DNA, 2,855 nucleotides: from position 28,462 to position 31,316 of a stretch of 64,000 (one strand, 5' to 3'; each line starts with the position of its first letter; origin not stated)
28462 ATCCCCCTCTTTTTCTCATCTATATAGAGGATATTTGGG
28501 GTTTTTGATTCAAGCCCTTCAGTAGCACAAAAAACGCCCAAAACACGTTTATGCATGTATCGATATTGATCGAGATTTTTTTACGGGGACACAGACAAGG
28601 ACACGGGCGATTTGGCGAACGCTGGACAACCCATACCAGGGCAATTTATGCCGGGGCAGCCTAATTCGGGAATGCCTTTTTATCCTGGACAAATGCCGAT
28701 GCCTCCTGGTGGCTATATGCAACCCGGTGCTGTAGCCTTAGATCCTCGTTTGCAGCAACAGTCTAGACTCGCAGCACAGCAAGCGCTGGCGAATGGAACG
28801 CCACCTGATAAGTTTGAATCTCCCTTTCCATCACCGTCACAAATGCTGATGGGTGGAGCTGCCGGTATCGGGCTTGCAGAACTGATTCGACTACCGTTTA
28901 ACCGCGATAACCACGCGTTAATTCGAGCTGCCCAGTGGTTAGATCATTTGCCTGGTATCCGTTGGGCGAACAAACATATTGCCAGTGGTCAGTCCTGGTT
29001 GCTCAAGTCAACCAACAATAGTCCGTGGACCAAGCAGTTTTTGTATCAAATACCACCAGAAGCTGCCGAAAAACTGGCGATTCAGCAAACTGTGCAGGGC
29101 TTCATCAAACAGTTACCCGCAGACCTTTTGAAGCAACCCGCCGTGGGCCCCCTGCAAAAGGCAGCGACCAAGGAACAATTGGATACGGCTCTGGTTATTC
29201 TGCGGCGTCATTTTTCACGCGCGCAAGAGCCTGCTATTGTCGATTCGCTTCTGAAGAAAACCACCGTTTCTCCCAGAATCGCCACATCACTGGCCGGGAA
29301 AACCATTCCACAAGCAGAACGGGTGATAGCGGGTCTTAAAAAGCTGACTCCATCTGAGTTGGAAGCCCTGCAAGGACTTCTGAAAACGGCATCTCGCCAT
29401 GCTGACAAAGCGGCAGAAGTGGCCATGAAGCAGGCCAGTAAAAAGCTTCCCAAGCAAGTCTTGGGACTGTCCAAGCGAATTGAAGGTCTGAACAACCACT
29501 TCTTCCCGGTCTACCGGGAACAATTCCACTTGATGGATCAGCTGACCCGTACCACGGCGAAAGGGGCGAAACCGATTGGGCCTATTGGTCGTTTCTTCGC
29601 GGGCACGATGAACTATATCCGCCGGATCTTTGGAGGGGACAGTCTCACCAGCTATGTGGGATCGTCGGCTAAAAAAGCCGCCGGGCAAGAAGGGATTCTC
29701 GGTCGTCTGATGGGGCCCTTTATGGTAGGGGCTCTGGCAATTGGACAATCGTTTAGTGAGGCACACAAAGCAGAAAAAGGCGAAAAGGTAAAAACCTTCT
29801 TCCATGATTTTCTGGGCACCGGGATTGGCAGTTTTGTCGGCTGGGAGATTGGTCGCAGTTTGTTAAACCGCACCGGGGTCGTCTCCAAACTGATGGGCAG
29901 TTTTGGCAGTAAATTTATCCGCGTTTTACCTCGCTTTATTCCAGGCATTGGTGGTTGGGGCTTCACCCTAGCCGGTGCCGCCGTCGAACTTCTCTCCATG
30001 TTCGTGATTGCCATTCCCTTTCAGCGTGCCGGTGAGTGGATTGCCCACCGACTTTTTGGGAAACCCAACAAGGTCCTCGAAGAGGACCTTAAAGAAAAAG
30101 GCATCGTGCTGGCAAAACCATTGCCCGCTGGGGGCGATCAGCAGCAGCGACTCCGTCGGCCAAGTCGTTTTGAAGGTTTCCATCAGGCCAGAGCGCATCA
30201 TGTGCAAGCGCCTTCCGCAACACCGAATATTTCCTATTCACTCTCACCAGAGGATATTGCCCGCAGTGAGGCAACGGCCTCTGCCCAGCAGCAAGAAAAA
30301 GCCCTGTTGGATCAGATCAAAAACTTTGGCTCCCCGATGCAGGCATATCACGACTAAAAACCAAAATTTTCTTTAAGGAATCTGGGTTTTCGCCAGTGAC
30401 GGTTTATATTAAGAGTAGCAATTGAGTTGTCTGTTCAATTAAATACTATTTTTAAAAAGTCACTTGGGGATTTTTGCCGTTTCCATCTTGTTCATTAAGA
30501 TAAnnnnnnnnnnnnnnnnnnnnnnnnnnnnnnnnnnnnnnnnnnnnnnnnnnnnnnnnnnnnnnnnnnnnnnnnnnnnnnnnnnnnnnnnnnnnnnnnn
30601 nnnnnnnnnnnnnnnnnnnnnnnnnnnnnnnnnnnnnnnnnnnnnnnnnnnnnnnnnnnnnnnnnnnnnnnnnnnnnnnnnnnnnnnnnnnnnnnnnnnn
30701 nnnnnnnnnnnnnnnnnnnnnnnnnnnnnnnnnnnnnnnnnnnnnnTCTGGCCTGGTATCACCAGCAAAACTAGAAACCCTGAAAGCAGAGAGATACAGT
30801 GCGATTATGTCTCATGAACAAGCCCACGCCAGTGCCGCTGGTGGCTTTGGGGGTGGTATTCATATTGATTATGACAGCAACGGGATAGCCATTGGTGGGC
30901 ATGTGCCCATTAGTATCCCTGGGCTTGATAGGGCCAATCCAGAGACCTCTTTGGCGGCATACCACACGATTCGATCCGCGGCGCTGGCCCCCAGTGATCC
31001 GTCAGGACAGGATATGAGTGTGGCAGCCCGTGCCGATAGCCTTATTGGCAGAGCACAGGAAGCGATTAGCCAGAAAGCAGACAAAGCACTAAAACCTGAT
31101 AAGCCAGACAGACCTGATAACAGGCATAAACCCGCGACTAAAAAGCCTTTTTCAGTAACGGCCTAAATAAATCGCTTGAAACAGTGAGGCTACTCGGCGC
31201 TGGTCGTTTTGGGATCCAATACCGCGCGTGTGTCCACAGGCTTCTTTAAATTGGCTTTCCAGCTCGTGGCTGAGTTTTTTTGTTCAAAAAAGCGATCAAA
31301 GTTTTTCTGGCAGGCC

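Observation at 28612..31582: Cluster of three uncharacterised genes: Pro-rich glycine-zipper membrane protein, HExxH-motif protein and small secreted protein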

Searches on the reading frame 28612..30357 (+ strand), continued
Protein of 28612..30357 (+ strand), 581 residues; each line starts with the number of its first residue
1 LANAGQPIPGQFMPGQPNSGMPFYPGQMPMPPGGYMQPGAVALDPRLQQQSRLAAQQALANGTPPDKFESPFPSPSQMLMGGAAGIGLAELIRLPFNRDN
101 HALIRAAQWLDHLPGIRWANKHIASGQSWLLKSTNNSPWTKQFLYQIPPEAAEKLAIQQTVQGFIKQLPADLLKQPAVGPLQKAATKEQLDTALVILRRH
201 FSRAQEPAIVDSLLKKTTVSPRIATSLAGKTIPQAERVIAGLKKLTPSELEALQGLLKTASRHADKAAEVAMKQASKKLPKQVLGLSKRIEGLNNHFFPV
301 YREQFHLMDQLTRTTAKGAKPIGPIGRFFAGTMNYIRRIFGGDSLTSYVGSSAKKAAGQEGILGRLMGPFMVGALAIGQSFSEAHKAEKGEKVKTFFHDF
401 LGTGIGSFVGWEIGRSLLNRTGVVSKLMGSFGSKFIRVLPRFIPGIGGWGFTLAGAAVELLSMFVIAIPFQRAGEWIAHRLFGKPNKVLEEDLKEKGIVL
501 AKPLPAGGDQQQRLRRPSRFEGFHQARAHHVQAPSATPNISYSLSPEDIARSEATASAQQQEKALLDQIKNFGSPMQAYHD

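Call 52: predict_structure(alignment_id=A4)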
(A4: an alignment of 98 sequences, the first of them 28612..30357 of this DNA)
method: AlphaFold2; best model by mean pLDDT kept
length: 581 residues; sequences in the alignment: 98
mean_pLDDT: 78.2   pTM: 0.70
mean pLDDT of the five models: 78.2, 76.8, 72.1, 71.6, 70.7
residues with pLDDT >= 90: 203; 70-90: 215; 50-70: 83; < 50: 80
segments of 3 or more residues with pLDDT < 50: 1-45, 515-517, 522-541, 579-581
pLDDT, mean of each block of 10 residues (from residue 1): 37 39 37 36 51 67 67 92 97 92 95 96 84 80 93 90 88 84 79 72 62 85 87 84 88 85 74 73 84 90 95 76 95 96 86 77 92 96 96 98 96 93 84 62 60 82 94 97 97 92 64 49 47 46 61 80 83 51 42
secondary structure, 60 per line:
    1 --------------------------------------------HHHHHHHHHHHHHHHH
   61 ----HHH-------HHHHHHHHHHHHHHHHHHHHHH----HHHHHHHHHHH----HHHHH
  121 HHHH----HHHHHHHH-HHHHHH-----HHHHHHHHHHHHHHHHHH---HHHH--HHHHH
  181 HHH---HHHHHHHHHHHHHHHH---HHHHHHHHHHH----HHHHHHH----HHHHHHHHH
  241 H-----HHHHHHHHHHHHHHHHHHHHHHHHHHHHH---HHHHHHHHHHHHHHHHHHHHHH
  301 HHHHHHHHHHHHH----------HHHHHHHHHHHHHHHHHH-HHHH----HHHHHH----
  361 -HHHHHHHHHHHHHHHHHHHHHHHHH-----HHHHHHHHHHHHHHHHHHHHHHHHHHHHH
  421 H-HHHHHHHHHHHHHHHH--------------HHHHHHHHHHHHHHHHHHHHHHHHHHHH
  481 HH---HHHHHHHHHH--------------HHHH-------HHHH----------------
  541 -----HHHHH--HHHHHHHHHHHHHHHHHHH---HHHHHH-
elements in order: H45-60 H75-96 H101-111 H116-124 H129-136 H138-143 H149-166 H170-173 H176-183 H187-202 H206-216 H221-227 H232-241 H247-275 H279-313 H324-341 H343-346 H351-356 H362-386 H392-421 H423-438 H453-482 H486-495 H510-513 H521-524 H546-550 H553-571 H575-580
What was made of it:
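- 28612..30357 (+): Gene 1 (K2X01_00740, 581 aa): member of an unnamed Vampirovibrionia-restricted all-alpha family. An alternative ATG start lies at 28639. AF2 model pLDDT 78.2, pTM 0.70, all helical (call 52).
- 28612..28746 (+): Gene 1 residues 1-45: disordered P/Q/M-rich N-terminal tail. pLDDT below 50 (call 52).
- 28834..28899 (+): Gene 1 residues 75-96: conserved Gly/Ala-rich helix (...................). Helix with pLDDT 92-97 (call 52).
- AF2 pLDDT 78, pTM 0.70 (call 52).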

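Call 63: search_solved_structures(query=A4, max_evalue=1)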
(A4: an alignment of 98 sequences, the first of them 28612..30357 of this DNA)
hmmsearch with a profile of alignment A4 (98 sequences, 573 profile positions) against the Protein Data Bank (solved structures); distinct sequences matched with E-value up to 1: 15.
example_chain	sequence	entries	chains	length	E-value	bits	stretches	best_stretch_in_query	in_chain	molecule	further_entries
1qvr_A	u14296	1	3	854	0.025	17.3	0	161-300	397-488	ClpB protein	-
4hpq_C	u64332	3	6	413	0.027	17.2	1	115-217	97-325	Atg17 | KLTH0D15642p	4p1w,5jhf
9mw6_A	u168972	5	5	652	0.04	16.6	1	179-330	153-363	AncD1D2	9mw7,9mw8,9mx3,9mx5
8wy1_A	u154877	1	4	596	0.061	16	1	114-287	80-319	Glycosyltransferase 36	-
8w6e_A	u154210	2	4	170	0.073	15.8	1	199-304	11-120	HBC599 in complex with wFAP1.1 | wFAP1.1 structure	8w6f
8oyv_A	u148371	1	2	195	0.077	15.7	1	195-288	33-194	De novo designed soluble Claudin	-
9d5n_H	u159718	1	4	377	0.093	15.4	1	166-304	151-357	TvFAP40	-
7oya_F1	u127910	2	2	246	0.12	15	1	244-332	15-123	Ribosomal protein L7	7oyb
2d1l_A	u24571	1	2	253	0.21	14.3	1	153-298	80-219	Metastasis suppressor protein 1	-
8q7z_BF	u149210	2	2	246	0.67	12.6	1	244-333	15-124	Large ribosomal subunit protein uL30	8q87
7fcr_A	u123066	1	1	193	0.68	12.6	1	134-282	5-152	Apolipoprotein E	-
7fcs_A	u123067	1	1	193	0.69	12.6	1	134-282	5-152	Apolipoprotein E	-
4hse_A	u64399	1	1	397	0.75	12.4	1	195-300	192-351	Chaperone protein ClpB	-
1nfo_A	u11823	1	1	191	0.79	12.4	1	134-294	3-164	APOLIPOPROTEIN E2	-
8amr_A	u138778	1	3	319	0.8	12.3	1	159-278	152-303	Tripartite motif-containing protein 3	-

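Call 74: list_cluster_members(proteins=[P0077, P0072, P0080, P0093, P0103, P0118, P0130, P0141, P0160, P0069])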
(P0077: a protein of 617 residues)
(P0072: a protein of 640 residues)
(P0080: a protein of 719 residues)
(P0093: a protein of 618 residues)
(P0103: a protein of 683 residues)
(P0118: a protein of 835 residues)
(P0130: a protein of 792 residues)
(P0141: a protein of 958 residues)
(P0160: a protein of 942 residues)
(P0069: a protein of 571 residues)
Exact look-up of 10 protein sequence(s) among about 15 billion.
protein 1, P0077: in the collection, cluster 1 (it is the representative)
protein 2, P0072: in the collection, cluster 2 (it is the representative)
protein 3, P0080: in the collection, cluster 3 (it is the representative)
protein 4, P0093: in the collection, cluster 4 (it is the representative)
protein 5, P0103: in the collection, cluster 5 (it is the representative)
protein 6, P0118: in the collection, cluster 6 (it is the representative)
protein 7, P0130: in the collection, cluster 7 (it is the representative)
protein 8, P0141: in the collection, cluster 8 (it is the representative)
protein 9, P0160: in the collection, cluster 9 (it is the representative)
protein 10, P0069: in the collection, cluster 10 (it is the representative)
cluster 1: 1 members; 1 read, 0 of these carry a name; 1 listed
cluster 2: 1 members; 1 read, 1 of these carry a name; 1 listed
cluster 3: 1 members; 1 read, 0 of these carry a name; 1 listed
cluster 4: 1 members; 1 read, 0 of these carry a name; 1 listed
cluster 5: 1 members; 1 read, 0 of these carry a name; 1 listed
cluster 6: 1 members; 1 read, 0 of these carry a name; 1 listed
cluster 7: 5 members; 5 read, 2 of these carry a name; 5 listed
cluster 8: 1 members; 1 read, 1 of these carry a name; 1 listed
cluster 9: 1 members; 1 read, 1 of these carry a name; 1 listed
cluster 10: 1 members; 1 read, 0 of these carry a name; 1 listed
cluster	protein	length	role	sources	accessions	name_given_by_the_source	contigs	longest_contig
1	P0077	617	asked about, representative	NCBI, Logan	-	-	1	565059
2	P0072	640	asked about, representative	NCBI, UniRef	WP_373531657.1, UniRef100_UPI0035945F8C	hypothetical protein [Vampirovibrio sp.] | hypothetical protein n=1 Tax=Vampirovibrio sp. TaxID=2717857 RepID=UPI0035945F8C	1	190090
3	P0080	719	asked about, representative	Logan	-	-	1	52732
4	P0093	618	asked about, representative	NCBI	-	-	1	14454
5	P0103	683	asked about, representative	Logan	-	-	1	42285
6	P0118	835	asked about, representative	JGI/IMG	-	-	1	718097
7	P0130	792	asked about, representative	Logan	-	-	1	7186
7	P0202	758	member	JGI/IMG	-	hypothetical protein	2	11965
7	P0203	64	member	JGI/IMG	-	hypothetical protein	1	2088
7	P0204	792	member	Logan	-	-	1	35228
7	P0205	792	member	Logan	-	-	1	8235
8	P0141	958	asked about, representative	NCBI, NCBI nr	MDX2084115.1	MAG: hypothetical protein SFZ03_01845 [Candidatus Melainabacteria bacterium] | hypothetical protein [Candidatus Melainabacteria bacterium]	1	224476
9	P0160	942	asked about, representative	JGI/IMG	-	hypothetical protein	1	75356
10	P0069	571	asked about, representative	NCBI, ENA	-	-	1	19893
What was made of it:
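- Melainabacteria (call 74).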

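Call 76: find_encoding_contigs(protein=P0141, flank=10000, max_places=1)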
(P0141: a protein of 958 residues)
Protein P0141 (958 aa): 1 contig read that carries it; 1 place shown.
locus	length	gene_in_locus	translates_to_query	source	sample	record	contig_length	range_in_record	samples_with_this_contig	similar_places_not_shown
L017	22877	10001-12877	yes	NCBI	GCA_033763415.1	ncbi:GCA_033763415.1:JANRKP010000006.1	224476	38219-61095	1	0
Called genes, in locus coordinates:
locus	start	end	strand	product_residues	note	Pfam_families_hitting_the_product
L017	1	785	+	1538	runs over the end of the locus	PF13191:AAA_16, PF13424:TPR_12 (faint)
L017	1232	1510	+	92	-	-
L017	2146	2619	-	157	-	-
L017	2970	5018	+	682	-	PF02446:Glyco_hydro_77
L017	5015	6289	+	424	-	PF03033:Glyco_transf_28, PF04101:Glyco_tran_28_C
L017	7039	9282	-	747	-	PF13328:HD_4, PF01966:HD, PF04607:RelA_SpoT, PF02824:TGS, PF19296:RelA_AH, PF28438:RelA_RIS, PF13291:ACT_4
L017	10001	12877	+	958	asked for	-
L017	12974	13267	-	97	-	-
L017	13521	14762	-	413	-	PF07690:MFS_1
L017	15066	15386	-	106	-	-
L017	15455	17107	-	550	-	PF13649:Methyltransf_25 (faint), PF13847:Methyltransf_31 (faint), PF08241:Methyltransf_11 (weak)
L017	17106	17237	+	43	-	-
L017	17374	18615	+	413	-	PF01053:Cys_Met_Meta_PP, PF00155:Aminotran_1_2, PF06838:Met_gamma_lyase, PF01041:DegT_DnrJ_EryC1, PF01212:Beta_elim_lyase (weak)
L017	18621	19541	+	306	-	PF08501:Shikimate_dh_N, PF18317:SDH_C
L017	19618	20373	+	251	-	PF00106:adh_short, PF08659:KR, PF13561:adh_short_C2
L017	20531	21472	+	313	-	PF02899:Phage_int_SAM_1, PF00589:Phage_integrase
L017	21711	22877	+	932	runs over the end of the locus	PF01368:DHH, PF02272:DHHA1, PF17768:RecJ_OB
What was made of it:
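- The distant gene 1 homologue in L017 stands alone between relA and unrelated genes (call 76).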

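Call 91: search_protein_families(library=padloc, proteins=[window:28612-30357:+], max_evalue=0.1)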
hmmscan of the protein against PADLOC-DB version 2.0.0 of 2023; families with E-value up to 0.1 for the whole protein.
window:28612-30357:+ (581 aa): 0 families

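Call 92: search_protein_families(library=phrogs, proteins=[window:28612-30357:+], max_evalue=0.1)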
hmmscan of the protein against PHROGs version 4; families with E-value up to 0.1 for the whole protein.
window:28612-30357:+ (581 aa): 0 families
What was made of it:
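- There are no hits to defence or phage libraries (calls 91, 92).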

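Call 107: list_cluster_members(proteins=[window:28639-30357:+, window:28612-30357:+, window:31190-31582:-, window:31190-31579:-, window:31190-31576:-, window:30522-31166:+])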
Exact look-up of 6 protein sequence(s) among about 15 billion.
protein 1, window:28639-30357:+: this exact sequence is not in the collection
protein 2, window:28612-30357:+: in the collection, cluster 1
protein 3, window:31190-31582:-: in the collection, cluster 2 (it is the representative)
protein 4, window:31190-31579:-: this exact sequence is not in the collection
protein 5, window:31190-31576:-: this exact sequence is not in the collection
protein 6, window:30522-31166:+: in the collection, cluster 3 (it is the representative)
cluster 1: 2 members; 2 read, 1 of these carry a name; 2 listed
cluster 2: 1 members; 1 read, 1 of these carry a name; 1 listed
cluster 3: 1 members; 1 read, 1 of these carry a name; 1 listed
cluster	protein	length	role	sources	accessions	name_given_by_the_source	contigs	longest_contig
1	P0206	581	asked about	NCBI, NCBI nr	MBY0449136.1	MAG: hypothetical protein K2X01_00740 [Cyanobacteria bacterium] | hypothetical protein [Cyanobacteriota bacterium]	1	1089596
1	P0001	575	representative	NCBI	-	-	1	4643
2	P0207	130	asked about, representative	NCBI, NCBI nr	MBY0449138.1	MAG: hypothetical protein K2X01_00750 [Cyanobacteria bacterium] | hypothetical protein [Cyanobacteriota bacterium]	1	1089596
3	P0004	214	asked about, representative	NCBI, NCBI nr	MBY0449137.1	MAG: hypothetical protein K2X01_00745 [Cyanobacteria bacterium] | hypothetical protein [Cyanobacteriota bacterium]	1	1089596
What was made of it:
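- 28612..30357 (+): NCBI annotation (call 107).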

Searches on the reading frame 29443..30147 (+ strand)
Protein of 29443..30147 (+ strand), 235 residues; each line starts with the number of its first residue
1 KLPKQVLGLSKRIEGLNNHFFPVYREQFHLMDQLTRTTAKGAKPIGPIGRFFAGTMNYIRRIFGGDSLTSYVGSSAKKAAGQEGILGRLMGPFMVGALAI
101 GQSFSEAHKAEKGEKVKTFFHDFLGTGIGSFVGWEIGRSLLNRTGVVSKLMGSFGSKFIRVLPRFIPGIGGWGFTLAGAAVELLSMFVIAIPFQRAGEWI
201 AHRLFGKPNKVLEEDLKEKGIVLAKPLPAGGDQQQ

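Call 97: search_protein_families(library=pfam, proteins=[window:29443-30147:+], max_evalue=5)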
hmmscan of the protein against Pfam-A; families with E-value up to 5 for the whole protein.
seq(235 aa): 0 families

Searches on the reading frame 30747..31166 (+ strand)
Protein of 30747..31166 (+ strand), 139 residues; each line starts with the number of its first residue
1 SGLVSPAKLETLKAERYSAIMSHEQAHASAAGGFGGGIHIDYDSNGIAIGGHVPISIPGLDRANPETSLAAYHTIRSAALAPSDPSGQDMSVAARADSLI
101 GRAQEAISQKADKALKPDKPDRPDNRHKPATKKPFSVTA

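Call 102: search_dna_similar(query=window:30747-31166:+, collection=plasmids, mode=protein, max_evalue=0.001, max_rows=20)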
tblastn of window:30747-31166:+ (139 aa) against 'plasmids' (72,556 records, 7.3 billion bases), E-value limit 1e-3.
No match.
